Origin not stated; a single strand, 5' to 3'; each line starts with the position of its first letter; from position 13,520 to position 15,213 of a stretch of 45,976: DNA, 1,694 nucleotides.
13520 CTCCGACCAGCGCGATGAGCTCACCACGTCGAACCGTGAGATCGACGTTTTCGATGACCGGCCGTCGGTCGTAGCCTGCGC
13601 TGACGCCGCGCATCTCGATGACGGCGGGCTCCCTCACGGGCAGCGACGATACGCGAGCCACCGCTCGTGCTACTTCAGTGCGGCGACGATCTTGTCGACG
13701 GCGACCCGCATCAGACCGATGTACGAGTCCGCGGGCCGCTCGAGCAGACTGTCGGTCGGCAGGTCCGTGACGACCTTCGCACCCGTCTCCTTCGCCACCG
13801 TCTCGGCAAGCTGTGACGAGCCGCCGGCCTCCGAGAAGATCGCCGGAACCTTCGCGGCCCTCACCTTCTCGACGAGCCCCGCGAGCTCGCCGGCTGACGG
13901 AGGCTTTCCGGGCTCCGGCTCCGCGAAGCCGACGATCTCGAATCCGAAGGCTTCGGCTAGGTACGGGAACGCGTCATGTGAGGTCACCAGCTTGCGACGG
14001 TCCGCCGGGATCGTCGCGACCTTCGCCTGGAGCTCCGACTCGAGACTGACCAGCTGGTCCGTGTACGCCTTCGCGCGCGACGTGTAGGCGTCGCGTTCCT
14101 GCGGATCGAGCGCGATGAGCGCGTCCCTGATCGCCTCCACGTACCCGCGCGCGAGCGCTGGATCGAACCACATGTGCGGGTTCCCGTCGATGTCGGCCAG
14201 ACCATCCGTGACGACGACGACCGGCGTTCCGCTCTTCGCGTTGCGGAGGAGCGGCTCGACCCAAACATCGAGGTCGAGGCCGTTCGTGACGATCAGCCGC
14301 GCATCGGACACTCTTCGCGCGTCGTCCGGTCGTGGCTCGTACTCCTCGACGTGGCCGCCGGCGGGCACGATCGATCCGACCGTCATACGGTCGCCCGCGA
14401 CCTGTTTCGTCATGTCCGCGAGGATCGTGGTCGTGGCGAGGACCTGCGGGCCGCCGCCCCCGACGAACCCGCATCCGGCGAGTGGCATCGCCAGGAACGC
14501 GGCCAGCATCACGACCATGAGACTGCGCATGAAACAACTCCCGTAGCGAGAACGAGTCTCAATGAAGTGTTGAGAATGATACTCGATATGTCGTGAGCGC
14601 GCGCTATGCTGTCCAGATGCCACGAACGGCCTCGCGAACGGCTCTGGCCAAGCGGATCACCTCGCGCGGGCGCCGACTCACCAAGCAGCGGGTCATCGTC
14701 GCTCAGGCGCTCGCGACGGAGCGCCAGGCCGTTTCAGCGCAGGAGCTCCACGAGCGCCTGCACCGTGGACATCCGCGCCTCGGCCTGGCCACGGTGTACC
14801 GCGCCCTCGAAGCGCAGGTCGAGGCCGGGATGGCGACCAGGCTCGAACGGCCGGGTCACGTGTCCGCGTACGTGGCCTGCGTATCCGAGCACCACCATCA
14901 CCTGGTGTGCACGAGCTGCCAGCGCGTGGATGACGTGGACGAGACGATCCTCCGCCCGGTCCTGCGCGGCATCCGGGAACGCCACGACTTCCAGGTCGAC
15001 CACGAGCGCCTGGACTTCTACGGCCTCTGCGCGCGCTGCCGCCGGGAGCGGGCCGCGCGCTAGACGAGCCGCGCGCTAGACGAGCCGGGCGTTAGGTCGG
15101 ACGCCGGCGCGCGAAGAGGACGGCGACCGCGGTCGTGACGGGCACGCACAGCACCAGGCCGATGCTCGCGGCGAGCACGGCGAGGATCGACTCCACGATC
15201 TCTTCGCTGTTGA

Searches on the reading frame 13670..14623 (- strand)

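Call 38: search_protein_families(library=pfam, proteins=[window:13670-14623:-], max_evalue=0.0001)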
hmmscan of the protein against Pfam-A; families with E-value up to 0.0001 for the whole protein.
window:13670-14623:- (317 aa): 1 family
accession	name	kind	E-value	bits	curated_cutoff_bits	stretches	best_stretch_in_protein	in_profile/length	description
PF01297.22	ZnuA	-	3.8e-75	253.2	29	1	61-315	1-263/263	Zinc-uptake complex component A periplasmic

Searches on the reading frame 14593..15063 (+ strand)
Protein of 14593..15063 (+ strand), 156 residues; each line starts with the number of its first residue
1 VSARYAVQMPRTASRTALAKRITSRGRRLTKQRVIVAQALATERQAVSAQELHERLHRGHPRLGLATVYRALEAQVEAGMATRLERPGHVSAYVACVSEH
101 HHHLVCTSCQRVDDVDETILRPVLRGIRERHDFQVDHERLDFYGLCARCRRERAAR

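Call 38: search_protein_families(library=pfam, proteins=[window:14593-15063:+], max_evalue=0.0001)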
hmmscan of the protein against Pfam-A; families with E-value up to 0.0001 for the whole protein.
window:14593-15063:+ (156 aa): 1 family
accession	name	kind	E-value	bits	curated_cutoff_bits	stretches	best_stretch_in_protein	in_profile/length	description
PF01475.25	FUR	-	1e-22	81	23.1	1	25-143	2-121/121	Ferric uptake regulator family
